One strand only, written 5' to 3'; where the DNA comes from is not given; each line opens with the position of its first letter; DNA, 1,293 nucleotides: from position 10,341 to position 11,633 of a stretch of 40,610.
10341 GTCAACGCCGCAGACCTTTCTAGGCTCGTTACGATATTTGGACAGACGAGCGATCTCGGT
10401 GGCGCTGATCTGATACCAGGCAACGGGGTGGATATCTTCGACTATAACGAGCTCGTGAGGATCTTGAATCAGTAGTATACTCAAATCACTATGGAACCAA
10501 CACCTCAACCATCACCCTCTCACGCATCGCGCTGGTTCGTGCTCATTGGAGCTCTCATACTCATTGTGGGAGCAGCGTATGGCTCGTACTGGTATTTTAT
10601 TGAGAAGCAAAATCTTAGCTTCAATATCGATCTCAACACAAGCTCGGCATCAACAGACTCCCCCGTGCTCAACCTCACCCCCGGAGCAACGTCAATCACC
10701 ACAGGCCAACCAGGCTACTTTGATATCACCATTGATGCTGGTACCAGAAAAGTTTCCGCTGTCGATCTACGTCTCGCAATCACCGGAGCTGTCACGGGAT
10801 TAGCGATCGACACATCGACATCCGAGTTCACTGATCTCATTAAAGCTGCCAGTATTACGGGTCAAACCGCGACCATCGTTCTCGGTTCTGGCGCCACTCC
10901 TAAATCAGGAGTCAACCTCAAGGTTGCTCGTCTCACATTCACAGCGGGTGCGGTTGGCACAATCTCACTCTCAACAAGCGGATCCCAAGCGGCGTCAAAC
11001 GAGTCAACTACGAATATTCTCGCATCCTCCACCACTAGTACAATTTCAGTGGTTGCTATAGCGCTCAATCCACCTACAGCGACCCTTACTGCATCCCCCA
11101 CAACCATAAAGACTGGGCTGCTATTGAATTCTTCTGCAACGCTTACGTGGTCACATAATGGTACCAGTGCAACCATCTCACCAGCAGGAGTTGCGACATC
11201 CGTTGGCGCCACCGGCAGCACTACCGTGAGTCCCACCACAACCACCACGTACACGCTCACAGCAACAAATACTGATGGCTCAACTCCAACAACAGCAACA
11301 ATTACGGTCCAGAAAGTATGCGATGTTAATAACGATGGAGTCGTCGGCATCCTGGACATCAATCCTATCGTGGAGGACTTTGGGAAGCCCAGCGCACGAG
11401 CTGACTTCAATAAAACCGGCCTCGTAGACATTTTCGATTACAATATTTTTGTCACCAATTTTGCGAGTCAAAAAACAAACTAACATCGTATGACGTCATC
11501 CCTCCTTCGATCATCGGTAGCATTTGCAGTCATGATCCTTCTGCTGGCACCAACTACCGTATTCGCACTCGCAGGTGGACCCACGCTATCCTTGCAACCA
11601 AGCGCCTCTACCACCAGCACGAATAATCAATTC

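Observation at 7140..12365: Minimal cellulosome-style cohesin-dockerin operon with a membrane-anchored scaffoldin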

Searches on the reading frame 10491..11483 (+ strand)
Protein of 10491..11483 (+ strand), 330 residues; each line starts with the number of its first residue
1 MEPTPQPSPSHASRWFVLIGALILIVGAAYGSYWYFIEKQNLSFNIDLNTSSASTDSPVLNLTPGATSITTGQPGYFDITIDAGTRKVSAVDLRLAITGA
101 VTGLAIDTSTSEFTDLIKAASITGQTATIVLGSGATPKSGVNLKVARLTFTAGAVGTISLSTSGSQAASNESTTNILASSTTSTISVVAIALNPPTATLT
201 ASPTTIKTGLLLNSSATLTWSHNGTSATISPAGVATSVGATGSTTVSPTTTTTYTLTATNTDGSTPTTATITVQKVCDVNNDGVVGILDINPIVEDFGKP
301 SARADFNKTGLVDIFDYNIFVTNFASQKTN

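Call 3: search_protein_families(library=pfam, proteins=[window:10491-11483:+], max_evalue=1)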
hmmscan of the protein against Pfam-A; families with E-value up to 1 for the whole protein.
window:10491-11483:+ (330 aa): 1 family
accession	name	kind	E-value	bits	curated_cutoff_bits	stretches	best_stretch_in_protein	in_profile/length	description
PF00404.24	Dockerin_1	-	0.17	12.5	22.9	1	278-319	3-51/57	Dockerin type I domain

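Call 4: search_protein_families(library=ncbifam, proteins=[window:10491-11483:+], max_evalue=1)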
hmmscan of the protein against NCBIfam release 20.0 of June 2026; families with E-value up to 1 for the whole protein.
window:10491-11483:+ (330 aa): 1 family
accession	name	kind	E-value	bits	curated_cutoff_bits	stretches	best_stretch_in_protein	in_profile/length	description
NF041540.1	dockerin_GC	domain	0.00017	21.9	29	1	280-326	13-65/67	GC-type dockerin domain-anchored protein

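Call 11: search_solved_structures(query=window:10491-11483:+, max_evalue=1, show_alignments=2)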
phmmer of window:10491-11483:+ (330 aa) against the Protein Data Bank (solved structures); distinct sequences matched with E-value up to 1: 1.
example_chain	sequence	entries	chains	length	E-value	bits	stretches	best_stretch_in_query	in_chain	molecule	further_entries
2y3n_B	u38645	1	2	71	0.075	15.7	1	276-327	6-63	CELLULOSOMAL FAMILY-48 PROCESSIVE GLYCOSIDE HYDROLASE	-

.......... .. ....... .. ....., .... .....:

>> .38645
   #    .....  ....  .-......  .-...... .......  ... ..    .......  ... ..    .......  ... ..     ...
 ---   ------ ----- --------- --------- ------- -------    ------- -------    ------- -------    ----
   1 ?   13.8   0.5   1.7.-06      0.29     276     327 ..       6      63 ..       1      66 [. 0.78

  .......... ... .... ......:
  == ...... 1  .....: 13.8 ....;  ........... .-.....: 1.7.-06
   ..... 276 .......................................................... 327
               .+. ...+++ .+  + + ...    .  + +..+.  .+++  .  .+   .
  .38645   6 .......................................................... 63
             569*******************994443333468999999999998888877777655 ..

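Call 19: find_homologous_proteins(query=window:10491-11483:+, max_evalue=0.001)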
Query window:10491-11483:+ (330 aa): 209 proteins with E <= 0.001 among 8000 candidates; the best 120 are listed.
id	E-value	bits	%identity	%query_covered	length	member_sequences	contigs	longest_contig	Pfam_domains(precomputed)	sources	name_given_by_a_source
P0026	8.9e-198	674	100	100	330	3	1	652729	-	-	-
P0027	2.4e-157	541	81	100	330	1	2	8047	PF00404.25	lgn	-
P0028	1.3e-83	299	52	98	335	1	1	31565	-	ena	-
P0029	3.5e-75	271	48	99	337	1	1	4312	-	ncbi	-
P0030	1.0e-50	191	46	88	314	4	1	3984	-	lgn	-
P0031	2.2e-21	95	46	31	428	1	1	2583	PF07679.23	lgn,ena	-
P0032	2.5e-21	95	34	29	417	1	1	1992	PF07679.23,PF25549.1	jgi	-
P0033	3.1e-21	94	53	24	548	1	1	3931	PF24528.2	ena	-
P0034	4.4e-21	94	42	20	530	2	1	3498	PF07679.23,PF25549.1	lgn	-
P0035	5.8e-21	93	46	32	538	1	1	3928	-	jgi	-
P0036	9.6e-20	89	47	19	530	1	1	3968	PF07679.23,PF25549.1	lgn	-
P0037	1.4e-19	89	46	31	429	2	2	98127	PF07679.23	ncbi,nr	ncbi:MAG: hypothetical protein PHO26_01000 [Dehalococcoidia bacterium]|nr:hypothetical protein [Deha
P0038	1.6e-19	89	47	29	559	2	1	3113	PF07679.23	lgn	-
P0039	2.6e-19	88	52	18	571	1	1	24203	-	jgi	jgi:PKD repeat protein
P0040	4.7e-19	87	44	31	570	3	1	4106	PF07679.23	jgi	jgi:hypothetical protein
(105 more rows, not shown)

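Call 20: find_encoding_contigs(protein=P0028, flank=8000, max_places=2)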
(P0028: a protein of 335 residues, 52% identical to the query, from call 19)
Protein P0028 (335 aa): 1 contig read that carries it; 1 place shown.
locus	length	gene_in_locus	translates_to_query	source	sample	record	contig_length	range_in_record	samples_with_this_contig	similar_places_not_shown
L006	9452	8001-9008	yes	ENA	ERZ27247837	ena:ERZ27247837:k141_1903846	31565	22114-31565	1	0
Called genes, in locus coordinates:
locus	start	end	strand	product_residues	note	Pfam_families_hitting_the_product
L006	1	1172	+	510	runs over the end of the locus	PF00009:GTP_EFTU, PF00071:Ras (weak), PF01926:MMR_HSR1, PF22042:EF-G_D2, PF11987:IF-2, PF14578:GTP_EFTU_D4 (weak), PF03144:GTP_EFTU_D2 (weak)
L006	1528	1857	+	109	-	PF25637:DUF7942 (weak)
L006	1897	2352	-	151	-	-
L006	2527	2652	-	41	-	-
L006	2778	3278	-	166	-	PF27226:AF_1845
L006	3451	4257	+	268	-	PF01551:Peptidase_M23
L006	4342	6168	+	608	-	PF02012:BNR (faint)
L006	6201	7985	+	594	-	-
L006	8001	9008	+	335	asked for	-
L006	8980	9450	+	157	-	?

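Call 21: find_encoding_contigs(protein=P0029, flank=8000, max_places=2)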
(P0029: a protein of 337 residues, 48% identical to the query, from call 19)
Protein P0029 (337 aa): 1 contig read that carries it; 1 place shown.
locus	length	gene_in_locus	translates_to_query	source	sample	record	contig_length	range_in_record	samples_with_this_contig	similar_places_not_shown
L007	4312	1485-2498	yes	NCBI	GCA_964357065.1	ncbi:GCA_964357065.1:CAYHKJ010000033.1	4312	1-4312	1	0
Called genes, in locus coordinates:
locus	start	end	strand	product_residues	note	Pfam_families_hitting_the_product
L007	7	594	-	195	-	PF27226:AF_1845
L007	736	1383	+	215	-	PF01551:Peptidase_M23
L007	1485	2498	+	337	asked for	-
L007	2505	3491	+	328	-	PF00963:Cohesin (weak), PF13473:Cupredoxin_1 (weak), PF00127:Copper-bind (weak)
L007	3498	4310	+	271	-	?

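Call 38: search_solved_structures(query=A3, max_evalue=10, show_alignments=3)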
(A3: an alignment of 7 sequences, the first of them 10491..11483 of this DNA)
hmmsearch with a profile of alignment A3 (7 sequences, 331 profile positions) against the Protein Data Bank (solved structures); distinct sequences matched with E-value up to 10: 24.
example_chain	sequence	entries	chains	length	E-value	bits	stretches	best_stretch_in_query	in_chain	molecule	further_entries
2y3n_B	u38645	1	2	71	0.0011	21.5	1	277-330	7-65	CELLULOSOMAL FAMILY-48 PROCESSIVE GLYCOSIDE HYDROLASE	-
2jnk_A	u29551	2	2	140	0.0012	21.3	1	277-316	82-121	Hyalurononglucosaminidase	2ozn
8ajy_B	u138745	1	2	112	0.057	15.8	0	297-330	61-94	Dockerin from ScaH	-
5nrk_B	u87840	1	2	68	0.085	15.3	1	275-324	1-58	DocCel5: Type I dockerin repeat domain from A. cellulolyticus family 5 endoglucanase WP_01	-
1c7v_A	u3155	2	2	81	0.13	14.7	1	274-318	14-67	CALCIUM VECTOR PROTEIN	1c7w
3aka_A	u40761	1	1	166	0.21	14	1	276-313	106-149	Putative calcium binding protein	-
3akb_A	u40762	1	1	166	0.26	13.7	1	276-313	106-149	Putative calcium binding protein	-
6s9f_A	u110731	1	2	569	0.4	13.1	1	217-276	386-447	Tyrosine-protein kinase-like otk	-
6xxx_AAA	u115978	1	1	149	0.46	12.8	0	275-320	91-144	Calmodulin-1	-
2rrt_A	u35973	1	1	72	0.49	12.8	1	275-323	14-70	Calmodulin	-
5lxv_B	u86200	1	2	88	0.61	12.5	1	278-315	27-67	Carbohydrate-binding protein WP_009985128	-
8x39_A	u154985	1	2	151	0.72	12.2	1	273-320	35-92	Serine protease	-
7pjd_A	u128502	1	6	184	0.74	12.2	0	273-299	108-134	Juvenile hormone diol kinase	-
8x3a_A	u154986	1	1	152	0.74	12.2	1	273-320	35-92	Serine protease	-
2ma2_A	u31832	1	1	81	0.86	12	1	272-310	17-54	RAS guanyl-releasing protein 2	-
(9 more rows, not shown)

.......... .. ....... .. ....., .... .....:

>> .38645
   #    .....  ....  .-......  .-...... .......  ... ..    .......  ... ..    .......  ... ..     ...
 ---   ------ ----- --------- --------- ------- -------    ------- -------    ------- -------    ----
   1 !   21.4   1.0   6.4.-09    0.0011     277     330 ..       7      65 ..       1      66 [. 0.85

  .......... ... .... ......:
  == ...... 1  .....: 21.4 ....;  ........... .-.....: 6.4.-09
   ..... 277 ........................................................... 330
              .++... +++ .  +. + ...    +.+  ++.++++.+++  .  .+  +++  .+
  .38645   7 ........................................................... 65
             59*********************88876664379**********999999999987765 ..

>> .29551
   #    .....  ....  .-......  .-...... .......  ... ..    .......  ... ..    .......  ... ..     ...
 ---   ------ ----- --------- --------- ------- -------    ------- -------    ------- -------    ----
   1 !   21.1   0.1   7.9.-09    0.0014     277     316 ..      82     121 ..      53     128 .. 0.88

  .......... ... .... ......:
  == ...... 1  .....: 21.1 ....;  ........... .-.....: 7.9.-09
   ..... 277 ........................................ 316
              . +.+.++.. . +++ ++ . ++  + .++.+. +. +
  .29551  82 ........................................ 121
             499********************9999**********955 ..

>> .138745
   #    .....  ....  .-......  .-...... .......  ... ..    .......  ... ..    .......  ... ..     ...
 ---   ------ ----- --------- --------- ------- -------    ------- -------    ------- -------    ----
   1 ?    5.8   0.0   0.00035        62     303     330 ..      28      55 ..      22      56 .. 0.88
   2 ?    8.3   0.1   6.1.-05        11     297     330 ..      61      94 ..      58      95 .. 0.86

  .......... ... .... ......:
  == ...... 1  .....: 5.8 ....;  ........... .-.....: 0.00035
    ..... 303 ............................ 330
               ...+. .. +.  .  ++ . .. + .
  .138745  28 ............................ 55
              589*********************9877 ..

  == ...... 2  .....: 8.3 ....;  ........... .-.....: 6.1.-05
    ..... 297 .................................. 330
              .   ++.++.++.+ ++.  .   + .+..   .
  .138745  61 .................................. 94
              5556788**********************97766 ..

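Call 75: search_protein_families(library=pfam, proteins=[L006:4342-6168:+, L006:6201-7985:+, L007:3498-4310:+], max_evalue=0.01)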
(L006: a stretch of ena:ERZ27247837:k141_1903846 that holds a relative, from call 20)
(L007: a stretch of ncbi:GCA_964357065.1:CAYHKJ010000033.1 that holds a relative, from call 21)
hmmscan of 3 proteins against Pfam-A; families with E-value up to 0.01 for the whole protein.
L006:4342-6168:+ (608 aa): 3 families
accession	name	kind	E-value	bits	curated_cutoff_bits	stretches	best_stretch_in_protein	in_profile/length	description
PF02012.26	BNR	-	3.3e-07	29.7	27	0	415-424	1-10/12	BNR/Asp-box repeat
PF00404.24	Dockerin_1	-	0.00032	21.3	22.9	0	41-83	2-52/57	Dockerin type I domain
PF24793.1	GINT1_N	-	0.0085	15.6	27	0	382-429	58-105/304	Glucosamine inositolphosphorylceramide transferase 1, N-terminal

L006:6201-7985:+ (594 aa): 2 families
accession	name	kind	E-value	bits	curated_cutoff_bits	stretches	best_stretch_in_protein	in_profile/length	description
PF00404.24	Dockerin_1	-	0.00093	19.8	22.9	1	543-588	2-52/57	Dockerin type I domain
PF13517.12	FG-GAP_3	-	0.0034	18.4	26.9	0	523-550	31-56/61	FG-GAP-like repeat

L007:3498-4310:+ (271 aa): 4 families
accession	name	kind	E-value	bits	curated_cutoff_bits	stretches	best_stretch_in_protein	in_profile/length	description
PF00754.31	F5_F8_type_C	-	5.7e-16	59.2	28.2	1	128-250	2-122/127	F5/8 type C domain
PF22633.2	F5_F8_type_C_2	-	1.6e-10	41.9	27.8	1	142-238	2-91/91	NedA-like, galactose-binding domain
PF00404.24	Dockerin_1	-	0.00017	22.1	22.9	1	49-99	2-55/57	Dockerin type I domain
PF24607.1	CBM_AftD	-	0.00074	19.6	27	1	139-191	19-71/149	Arabinofuranosyltransferase D, third carbohydrate binding module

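Call 100: search_protein_families(library=pfam, alignment_id=A3, max_evalue=5)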
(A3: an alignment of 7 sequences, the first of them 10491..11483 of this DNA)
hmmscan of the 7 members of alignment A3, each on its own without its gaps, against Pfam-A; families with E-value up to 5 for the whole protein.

A. member 1, window:10491-11483:+ (330 aa): 2 families
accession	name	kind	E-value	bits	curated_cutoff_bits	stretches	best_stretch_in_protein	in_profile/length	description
PF00404.24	Dockerin_1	-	0.17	12.5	22.9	1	278-319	3-51/57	Dockerin type I domain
PF25193.1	DPC1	-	1.2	10.3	27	1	144-191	1-48/65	Diatom pyrenoid component 1 motif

B. families by the number of members that match (of 7 scanned): 10 families
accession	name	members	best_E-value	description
PF00404.24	Dockerin_1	5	4.1e-07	Dockerin type I domain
PF00036.39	EF-hand_1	4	3.5e-05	EF hand domain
PF13202.12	EF-hand_5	3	0.00045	EF hand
PF13405.12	EF-hand_6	3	0.00091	EF-hand domain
PF13499.12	EF-hand_7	3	0.015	EF-hand domain pair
PF13517.12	FG-GAP_3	3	0.097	FG-GAP-like repeat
PF25193.1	DPC1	2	1.2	Diatom pyrenoid component 1 motif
PF13927.12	Ig_3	1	0.12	Immunoglobulin domain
PF22544.2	HYDIN_VesB_CFA65-like_Ig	1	0.23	HYDIN/CFA65/VesB-like, Ig-like domain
PF08756.15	YfkB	1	0.88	YfkB-like domain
